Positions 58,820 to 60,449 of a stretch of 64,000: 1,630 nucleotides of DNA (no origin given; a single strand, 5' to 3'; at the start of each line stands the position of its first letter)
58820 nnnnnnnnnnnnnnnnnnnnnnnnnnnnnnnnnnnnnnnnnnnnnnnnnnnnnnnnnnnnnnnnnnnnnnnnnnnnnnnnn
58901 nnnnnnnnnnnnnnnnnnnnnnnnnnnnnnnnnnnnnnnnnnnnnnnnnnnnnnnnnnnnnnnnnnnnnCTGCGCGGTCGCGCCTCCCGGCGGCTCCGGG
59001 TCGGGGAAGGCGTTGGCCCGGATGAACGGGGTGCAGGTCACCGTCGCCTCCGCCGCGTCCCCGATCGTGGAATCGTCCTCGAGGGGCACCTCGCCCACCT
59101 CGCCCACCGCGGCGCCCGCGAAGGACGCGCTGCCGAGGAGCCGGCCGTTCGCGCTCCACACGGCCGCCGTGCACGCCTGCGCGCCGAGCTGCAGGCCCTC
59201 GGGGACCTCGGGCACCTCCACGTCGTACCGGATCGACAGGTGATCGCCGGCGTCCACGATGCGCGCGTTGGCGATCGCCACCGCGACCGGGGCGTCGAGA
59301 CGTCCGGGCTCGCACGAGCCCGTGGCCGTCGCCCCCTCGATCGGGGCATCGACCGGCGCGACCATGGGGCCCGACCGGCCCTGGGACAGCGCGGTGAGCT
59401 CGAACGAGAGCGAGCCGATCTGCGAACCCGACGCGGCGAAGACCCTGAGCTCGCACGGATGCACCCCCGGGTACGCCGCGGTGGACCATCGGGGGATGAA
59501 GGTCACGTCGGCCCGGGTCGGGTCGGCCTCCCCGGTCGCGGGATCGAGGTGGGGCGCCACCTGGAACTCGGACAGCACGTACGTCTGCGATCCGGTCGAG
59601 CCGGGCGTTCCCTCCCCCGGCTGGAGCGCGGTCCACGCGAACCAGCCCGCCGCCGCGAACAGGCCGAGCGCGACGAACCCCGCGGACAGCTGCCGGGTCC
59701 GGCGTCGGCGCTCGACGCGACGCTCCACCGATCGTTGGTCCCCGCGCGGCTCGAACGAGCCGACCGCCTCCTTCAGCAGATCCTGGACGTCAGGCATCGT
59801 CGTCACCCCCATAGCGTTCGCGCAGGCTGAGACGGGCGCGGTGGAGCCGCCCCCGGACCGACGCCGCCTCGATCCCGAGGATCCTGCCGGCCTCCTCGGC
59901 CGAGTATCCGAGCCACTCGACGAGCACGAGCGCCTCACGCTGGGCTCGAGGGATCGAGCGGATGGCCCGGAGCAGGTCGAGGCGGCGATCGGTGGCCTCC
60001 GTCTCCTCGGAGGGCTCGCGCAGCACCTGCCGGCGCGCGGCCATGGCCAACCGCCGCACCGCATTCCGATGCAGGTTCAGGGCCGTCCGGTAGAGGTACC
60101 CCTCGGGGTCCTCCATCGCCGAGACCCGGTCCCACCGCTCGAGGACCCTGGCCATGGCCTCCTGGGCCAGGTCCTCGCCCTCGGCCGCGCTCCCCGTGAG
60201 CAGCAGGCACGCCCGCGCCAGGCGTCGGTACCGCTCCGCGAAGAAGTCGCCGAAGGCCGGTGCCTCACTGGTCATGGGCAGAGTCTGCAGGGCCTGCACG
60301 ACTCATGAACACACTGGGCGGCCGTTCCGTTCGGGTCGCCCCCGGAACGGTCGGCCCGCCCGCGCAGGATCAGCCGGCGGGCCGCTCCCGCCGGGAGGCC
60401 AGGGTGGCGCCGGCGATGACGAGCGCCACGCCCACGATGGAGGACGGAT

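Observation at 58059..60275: ECF sigma factor co-transcribed with a PASTA-domain membrane protein and a secreted protein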

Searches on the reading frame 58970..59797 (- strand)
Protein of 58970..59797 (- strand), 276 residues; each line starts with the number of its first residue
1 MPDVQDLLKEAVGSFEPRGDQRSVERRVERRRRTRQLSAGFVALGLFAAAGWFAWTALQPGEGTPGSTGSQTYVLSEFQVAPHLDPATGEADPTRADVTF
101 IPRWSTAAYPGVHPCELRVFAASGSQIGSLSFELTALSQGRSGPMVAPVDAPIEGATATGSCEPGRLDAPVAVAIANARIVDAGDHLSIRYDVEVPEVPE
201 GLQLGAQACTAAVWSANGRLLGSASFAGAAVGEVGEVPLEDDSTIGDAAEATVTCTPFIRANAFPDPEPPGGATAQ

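Call 47: search_protein_representatives(alignment_id=A4)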
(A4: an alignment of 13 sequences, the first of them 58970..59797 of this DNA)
Query: 13 sequences, 279 profile positions. Proteins with E-value up to 0.001 (for the whole library): 663; up to 1e-10: 303; up to 1e-30: 43. The best 150 are listed.
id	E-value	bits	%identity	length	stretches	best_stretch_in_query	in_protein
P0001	1.0e-124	431.7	-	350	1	1-277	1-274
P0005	5.7e-122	422.7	-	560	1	1-278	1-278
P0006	1.1e-120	418.5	-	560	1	1-278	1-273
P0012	3.6e-120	416.8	-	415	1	1-276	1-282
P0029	1.3e-116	405.1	-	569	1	1-276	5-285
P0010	2.5e-113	394.4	-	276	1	1-276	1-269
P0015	1.8e-106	371.9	-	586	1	15-276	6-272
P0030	4.3e-106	370.6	-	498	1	1-277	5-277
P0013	1.1e-98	346.3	-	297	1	1-221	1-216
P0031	8.8e-92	323.7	-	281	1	1-275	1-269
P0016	4.2e-89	314.9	-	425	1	42-276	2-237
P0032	7.7e-88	310.7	-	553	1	1-278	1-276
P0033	3.0e-80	285.9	-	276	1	1-270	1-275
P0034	1.5e-78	280.2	-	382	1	1-270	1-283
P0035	4.2e-73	262.4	-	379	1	1-272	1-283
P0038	8.4e-66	238.4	-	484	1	3-274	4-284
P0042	5.1e-45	170.3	-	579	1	1-262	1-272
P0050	2.5e-39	151.6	-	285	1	19-269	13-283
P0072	1.3e-27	113.2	-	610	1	1-87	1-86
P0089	4.2e-22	95.1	-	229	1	48-259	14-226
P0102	1.8e-20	89.7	-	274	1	1-260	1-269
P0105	2.6e-20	89.2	-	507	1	1-76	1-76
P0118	2.4e-19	86.1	-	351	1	1-69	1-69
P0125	1.5e-18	83.4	-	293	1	1-70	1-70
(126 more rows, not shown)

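Call 54: search_protein_families(library=pfam, alignment_id=A5, max_evalue=0.001)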
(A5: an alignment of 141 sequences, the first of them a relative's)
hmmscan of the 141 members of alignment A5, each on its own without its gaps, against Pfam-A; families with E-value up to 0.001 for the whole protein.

A. member 1, P0029 (569 aa): 1 family
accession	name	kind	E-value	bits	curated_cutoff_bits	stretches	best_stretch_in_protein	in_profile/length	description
PF03793.24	PASTA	-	3.5e-16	59.4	23.2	1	294-355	1-63/64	PASTA domain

B. families by the number of members that match (of 141 scanned): 17 families
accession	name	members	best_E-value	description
PF14155.11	DUF4307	18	6.6e-06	Domain of unknown function (DUF4307)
PF13399.11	LytR_C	8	8.4e-13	LytR cell envelope-related transcriptional attenuator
PF03793.24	PASTA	5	6.1e-19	PASTA domain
PF07676.18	PD40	3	1.7e-21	WD40-like Beta Propeller Repeat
PF00930.27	DPPIV_N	2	4.5e-09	Dipeptidyl peptidase IV (DPP IV) N-terminal region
PF25174.1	Beta-prop_THOC3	2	5.3e-08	THOC3 beta-propeller domain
PF00578.27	AhpC-TSA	2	2.7e-07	AhpC/TSA family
PF13905.12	Thioredoxin_8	2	5.5e-05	Thioredoxin-like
PF13360.13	PQQ_2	1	1.7e-07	Outer membrane protein assembly factor BamB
PF24797.1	Beta-prop_WDR35_TULP_N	1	1e-05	WDR35/TULP4 N-terminal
PF12894.13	ANAPC4_WD40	1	3e-05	Anaphase-promoting complex subunit 4 WD40 domain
PF00400.38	WD40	1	9.5e-05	WD domain, G-beta repeat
PF23775.1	Beta-prop_RIG_2nd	1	0.0001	RIG second beta-propeller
PF09898.14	DUF2125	1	0.00026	Uncharacterized protein conserved in bacteria (DUF2125)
PF13517.12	FG-GAP_3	1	0.00029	FG-GAP-like repeat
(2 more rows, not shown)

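Call 55: find_encoding_contigs(protein=P0102, flank=3000, max_places=3)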
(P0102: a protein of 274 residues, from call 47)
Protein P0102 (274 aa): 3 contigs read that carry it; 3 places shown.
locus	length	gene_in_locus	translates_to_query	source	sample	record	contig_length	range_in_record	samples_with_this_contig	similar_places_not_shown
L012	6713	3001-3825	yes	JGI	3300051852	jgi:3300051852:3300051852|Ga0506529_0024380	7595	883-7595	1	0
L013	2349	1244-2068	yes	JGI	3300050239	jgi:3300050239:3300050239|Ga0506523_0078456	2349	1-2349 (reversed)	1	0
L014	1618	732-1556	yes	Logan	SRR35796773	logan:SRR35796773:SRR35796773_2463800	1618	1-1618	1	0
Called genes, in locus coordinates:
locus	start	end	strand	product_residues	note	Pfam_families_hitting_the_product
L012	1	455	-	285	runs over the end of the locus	PF01791:DeoC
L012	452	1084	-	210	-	PF02502:LacAB_rpiB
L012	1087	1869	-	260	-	PF00392:GntR, PF07702:UTRA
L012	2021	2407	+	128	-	PF13473:Cupredoxin_1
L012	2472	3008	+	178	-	PF04542:Sigma70_r2, PF08281:Sigma70_r4_2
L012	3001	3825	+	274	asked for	-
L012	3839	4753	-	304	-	PF03193:RsgA_GTPase (faint), PF00009:GTP_EFTU, PF00350:Dynamin_N (weak), PF01926:MMR_HSR1, PF02421:FeoB_N, PF04548:AIG1 (weak), PF07650:KH_2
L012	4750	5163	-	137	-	PF08211:dCMP_cyt_deam_2, PF26947:CDL (weak), PF00383:dCMP_cyt_deam_1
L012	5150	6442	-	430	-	PF01595:CNNM, PF00571:CBS, PF03471:CorC_HlyC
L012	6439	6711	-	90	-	?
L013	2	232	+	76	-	?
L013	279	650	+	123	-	PF13473:Cupredoxin_1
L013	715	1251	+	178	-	PF04542:Sigma70_r2, PF08281:Sigma70_r4_2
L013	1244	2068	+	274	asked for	-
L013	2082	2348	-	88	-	?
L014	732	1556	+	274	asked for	-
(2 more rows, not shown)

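Call 56: find_encoding_contigs(protein=P0050, flank=3000, max_places=3)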
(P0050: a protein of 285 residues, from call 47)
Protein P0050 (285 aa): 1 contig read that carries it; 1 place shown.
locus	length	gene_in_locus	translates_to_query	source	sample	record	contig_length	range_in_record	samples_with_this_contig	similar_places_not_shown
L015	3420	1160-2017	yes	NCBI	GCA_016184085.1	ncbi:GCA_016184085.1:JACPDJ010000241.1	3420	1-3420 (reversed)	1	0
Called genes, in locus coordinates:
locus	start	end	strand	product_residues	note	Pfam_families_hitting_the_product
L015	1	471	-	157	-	PF05977:MFS_3, PF07690:MFS_1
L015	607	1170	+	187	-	PF08281:Sigma70_r4_2, PF04545:Sigma70_r4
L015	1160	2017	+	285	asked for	-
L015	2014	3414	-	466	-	PF01743:PolyA_pol, PF12627:PolyA_pol_RNAbd, PF01966:HD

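Call 57: find_encoding_contigs(protein=P0089, flank=3000, max_places=3)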
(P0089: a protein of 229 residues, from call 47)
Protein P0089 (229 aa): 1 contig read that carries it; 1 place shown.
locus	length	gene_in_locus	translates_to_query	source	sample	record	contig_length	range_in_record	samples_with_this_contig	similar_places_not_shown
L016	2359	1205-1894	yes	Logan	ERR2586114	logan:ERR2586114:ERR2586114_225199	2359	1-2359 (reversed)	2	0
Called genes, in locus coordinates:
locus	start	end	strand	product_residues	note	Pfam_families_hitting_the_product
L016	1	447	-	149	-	?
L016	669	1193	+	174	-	PF00353:HemolysinCabind (faint)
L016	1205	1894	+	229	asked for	-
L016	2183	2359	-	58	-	?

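Call 58: find_encoding_contigs(protein=P0072, flank=3000, max_places=3)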
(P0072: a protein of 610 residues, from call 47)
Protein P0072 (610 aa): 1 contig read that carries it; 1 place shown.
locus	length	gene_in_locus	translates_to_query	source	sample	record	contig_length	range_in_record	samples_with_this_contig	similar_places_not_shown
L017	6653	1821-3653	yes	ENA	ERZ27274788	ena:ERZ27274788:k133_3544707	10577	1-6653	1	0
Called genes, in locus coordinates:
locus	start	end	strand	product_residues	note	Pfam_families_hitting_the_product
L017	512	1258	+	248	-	PF04586:Peptidase_S78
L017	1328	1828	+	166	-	PF04542:Sigma70_r2, PF08281:Sigma70_r4_2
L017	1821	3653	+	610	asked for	PF07676:PD40 (faint), PF26549:Tricorn_N, PF00930:DPPIV_N (faint), PF26550:Tricorn_2nd (faint), PF26549:Tricorn_N, PF03793:PASTA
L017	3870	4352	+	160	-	PF08433:KTI12 (weak), PF13238:AAA_18, PF13671:AAA_33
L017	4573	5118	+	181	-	PF04542:Sigma70_r2, PF07638:Sigma70_ECF (faint), PF08281:Sigma70_r4_2, PF04545:Sigma70_r4, PF22233:PhyR_sigma-like (weak)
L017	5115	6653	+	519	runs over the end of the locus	-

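Call 59: search_protein_families(library=pfam, proteins=[P0030, P0032, P0042, P0105, P0118, P0125, P0034, P0035, P0038, P0072], max_evalue=0.01)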
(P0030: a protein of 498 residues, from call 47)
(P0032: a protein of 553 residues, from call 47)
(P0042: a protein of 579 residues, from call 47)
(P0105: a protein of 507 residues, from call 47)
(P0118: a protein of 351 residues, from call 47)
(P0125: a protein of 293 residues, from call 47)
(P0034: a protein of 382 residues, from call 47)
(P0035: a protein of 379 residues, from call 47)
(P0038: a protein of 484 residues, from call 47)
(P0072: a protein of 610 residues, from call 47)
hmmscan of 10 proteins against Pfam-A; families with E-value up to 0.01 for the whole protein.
P0030 (498 aa): 0 families

P0032 (553 aa): 1 family
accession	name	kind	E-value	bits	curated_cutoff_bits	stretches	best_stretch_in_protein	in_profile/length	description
PF14155.11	DUF4307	-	0.00089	19.6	27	0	93-144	43-91/111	Domain of unknown function (DUF4307)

P0042 (579 aa): 0 families

P0105 (507 aa): 1 family
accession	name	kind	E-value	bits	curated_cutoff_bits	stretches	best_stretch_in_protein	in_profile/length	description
PF03793.24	PASTA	-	1.1e-15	57.7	23.2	1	262-323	1-63/64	PASTA domain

P0118 (351 aa): 1 family
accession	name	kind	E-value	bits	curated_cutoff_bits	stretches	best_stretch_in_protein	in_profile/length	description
PF03793.24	PASTA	-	4.4e-15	55.8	23.2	1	76-137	1-63/64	PASTA domain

P0125 (293 aa): 0 families

P0034 (382 aa): 1 family
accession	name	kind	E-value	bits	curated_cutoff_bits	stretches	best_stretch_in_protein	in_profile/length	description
PF14155.11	DUF4307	-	0.00097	19.4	27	0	92-153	43-100/111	Domain of unknown function (DUF4307)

P0035 (379 aa): 0 families

P0038 (484 aa): 2 families
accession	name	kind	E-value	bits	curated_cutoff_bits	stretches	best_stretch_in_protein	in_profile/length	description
PF13517.12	FG-GAP_3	-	0.00029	21.8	26.9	0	360-381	40-60/61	FG-GAP-like repeat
PF01839.29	FG-GAP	-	0.0013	19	22.1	0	365-387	3-25/37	FG-GAP repeat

P0072 (610 aa): 3 families
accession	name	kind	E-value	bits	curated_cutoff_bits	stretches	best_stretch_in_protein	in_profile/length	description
PF07676.18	PD40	-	1.7e-21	76.1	20.9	3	300-324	12-37/38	WD40-like Beta Propeller Repeat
PF03793.24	PASTA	-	6.1e-19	68.2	23.2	1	365-426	1-63/64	PASTA domain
PF00930.27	DPPIV_N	-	2.1e-05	23.8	22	0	293-339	39-81/354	Dipeptidyl peptidase IV (DPP IV) N-terminal region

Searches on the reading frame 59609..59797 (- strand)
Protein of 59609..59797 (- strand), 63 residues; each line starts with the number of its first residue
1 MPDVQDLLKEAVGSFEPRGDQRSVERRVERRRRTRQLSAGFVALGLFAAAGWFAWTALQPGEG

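Call 32: find_homologous_proteins(query=A3, max_evalue=0.01)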
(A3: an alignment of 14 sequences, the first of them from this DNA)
Query A3 (14 sequences) (63 aa, profile of the alignment): 2 proteins with E <= 0.01 among 3037 candidates.
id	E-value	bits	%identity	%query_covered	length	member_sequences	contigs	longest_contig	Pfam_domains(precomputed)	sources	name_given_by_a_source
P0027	9.2e-4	37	-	-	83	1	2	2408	-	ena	-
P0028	6.5e-3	34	33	38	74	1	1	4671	-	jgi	jgi:hypothetical protein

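Call 77: search_solved_structures(query=A3, max_evalue=10)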
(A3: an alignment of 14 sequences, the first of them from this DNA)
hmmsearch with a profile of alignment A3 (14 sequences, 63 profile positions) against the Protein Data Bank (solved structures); distinct sequences matched with E-value up to 10: 11.
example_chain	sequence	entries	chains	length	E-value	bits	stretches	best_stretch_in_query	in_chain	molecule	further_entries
6yjz_A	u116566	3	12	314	0.48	13.5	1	11-56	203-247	Pyridoxal Kinase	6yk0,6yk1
3fhx_A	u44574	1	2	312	0.57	13.2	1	13-56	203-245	Pyridoxal kinase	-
7mep_A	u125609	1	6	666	0.78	12.8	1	25-51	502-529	BG505 SOSIPv5.2(7S) - gp120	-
6vfk_A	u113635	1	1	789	0.95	12.5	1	25-51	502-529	BG505-SOSIP-T33_dn10A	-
8ebp_A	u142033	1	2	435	1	12.4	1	18-58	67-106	Fusion glycoprotein F0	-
8e2u_A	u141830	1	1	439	1.1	12.3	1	18-58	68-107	Fusion glycoprotein F0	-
3fhy_A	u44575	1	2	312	1.4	12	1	13-56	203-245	Pyridoxal kinase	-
7sem_F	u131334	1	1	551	2.4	11.2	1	18-57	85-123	Fusion glycoprotein F0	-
8q6o_P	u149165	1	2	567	2.5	11.2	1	16-38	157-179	Cell division control protein 45 homolog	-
5wb0_F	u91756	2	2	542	2.6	11.1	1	18-58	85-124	Fusion glycoprotein F0 | hMPV fusion protein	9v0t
7q21_C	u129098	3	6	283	2.7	11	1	26-54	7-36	Cytochrome bc1 complex cytochrome c subunit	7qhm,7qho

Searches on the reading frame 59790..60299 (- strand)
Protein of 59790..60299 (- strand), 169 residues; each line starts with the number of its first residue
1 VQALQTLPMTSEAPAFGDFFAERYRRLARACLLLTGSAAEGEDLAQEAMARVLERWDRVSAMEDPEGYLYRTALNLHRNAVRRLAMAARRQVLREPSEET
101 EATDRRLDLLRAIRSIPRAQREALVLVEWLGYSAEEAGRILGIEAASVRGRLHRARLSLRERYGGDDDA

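Call 4: search_protein_families(library=pfam, proteins=[window:59790-60275:-], max_evalue=1)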
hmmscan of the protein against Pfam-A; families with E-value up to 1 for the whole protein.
window:59790-60275:- (161 aa): 7 families
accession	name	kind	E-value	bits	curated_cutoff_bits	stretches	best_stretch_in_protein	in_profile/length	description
PF08281.18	Sigma70_r4_2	-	1e-11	44.7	25.7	1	99-151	2-54/54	Sigma-70, region 4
PF04542.20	Sigma70_r2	-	2.6e-10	40.4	24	1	13-76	3-68/71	Sigma-70 region 2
PF04545.22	Sigma70_r4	-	3.3e-05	23.7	24.1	1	104-153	1-50/50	Sigma-70, region 4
PF22029.2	PhyR_sigma2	-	4.2e-05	23.9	27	1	17-64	9-53/55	Sigma2 domain of PhyR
PF22233.2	PhyR_sigma-like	-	0.00027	21.1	27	1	107-146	3-42/50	Response regulator PhyR, sigma-like domain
PF07638.17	Sigma70_ECF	-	0.077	13.3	21.1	1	37-152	79-180/185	ECF sigma factor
PF02001.22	DUF134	-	0.097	13.7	27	1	108-148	35-75/98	Protein of unknown function DUF134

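Call 5: search_protein_families(library=ncbifam, proteins=[window:59790-60275:-], max_evalue=1)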
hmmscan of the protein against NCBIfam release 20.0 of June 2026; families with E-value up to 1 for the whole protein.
window:59790-60275:- (161 aa): 83 families (the best 25 are shown)
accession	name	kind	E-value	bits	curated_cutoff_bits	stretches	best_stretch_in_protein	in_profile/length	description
TIGR02983.1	SigE-fam_strep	subfamily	1.2e-31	109.8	141.55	1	4-155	4-158/162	SigE family RNA polymerase sigma factor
NF058625.1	sigma_PG0214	equivalog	1.2e-19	70.6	130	1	8-155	6-161/170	GFO_1088 family ECF-type sigma factor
TIGR02937.1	sigma70-ECF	superfamily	1.4e-17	63.8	42.9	1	12-154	6-164/165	sigma-70 family RNA polymerase sigma factor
TIGR02960.1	SigX5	hypoth_equivalog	3.4e-17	62.6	264.75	2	90-158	124-193/322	RNA polymerase sigma-70 factor, TIGR02960 family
NF006089.0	PRK08241.1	subfamily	4.7e-15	55.5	240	2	89-155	137-204/343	RNA polymerase subunit sigma-70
NF007225.0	PRK09643.1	equivalog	5.2e-15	55.7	190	1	5-154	26-181/204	RNA polymerase sigma factor SigM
NF007229.0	PRK09647.1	equivalog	1.8e-14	53.6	265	1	4-154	42-201/220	RNA polymerase sigma factor SigE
NF004113.0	PRK05602.1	equivalog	3.7e-14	52.8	208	1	4-155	43-201/211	RNA polymerase sigma factor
TIGR02985.1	Sig70_bacteroi1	subfamily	4.6e-13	49.7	126.4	1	7-153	2-160/162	RNA polymerase sigma-70 factor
NF009179.0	PRK12527.1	equivalog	1.3e-12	48.1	162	1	15-149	4-147/159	RNA polymerase sigma factor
NF007223.0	PRK09641.1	equivalog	3e-11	43.5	209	2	86-154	115-183/187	RNA polymerase sigma factor SigW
TIGR02950.1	SigM_subfam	subfamily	6.4e-11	42.3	147.95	1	17-154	11-157/159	RNA polymerase sigma factor, SigM family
NF007216.0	PRK09638.1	equivalog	9.2e-11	41.8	194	1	5-154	17-173/180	RNA polymerase sigma factor SigY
TIGR02948.1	SigW_bacill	equivalog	2.3e-10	40.8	243.1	2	88-155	117-184/187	RNA polymerase sigma factor SigW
TIGR02959.1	SigZ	equivalog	3.1e-10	40.2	168.65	1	30-154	19-147/170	RNA polymerase sigma factor SigZ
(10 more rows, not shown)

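Call 64: search_solved_structures(query=window:59790-60299:-, max_evalue=0.001)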
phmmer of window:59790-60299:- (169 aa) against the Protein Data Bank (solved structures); distinct sequences matched with E-value up to 0.001: 17.
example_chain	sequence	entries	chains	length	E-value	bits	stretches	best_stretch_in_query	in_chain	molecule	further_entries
9m9d_F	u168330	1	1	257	7e-14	55.1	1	13-162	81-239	ECF RNA polymerase sigma factor SigE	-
9m9e_F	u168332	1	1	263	7.5e-14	55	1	13-162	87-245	ECF RNA polymerase sigma factor SigE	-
9m98_F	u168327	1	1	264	7.5e-14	55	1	13-162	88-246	ECF RNA polymerase sigma factor SigE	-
7qh5_A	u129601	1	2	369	1.4e-08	37.9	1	106-162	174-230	RNA polymerase sigma factor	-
5wuq_A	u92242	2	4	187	1.6e-07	34.5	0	13-83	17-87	ECF RNA polymerase sigma factor SigW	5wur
6jcy_F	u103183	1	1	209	3e-07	33.6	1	28-160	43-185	ECF RNA polymerase sigma factor SigH,ECF RNA polymerase sigma factor SigE,ECF RNA polymera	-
6dv9_F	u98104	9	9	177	2.7e-05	27.2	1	12-160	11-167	ECF RNA polymerase sigma factor SigL | RNA polymerase sigma factor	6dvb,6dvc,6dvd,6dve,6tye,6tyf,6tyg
5uxx_A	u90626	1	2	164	5.9e-05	26.1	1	34-161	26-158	RNA polymerase sigma factor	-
5zx2_F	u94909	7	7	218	6.6e-05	25.9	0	30-160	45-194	ECF RNA polymerase sigma factor SigH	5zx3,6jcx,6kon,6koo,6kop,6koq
4cxf_A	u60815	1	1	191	7.7e-05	25.7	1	94-164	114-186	RNA POLYMERASE SIGMA FACTOR CNRH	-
9isn_F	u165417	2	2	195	0.00013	24.9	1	34-160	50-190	ECF sigma factor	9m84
6in7_B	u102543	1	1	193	0.00018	24.5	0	109-159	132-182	RNA polymerase sigma-H factor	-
8z6g_B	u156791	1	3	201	0.00021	24.3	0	109-159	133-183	RNA polymerase sigma factor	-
1or7_A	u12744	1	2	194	0.00041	23.4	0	103-159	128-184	RNA polymerase sigma-E factor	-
6jbq_F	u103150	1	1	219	0.00059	22.9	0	103-159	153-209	ECF RNA polymerase sigma-E factor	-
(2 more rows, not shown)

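Call 84: list_cluster_members(proteins=[P0001, P0171, window:59790-60299:-, window:59790-60275:-])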
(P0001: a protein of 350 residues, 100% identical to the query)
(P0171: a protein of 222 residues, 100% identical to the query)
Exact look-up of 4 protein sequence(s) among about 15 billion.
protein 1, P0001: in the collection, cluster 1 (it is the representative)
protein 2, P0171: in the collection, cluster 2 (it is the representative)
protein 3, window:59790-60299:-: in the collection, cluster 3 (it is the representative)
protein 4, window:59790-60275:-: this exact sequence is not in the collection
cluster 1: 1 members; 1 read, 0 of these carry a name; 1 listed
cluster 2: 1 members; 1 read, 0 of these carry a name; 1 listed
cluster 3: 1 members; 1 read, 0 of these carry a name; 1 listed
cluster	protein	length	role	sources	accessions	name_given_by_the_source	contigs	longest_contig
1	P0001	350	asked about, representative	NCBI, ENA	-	-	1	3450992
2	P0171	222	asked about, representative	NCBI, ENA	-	-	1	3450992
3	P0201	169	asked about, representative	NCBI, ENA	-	-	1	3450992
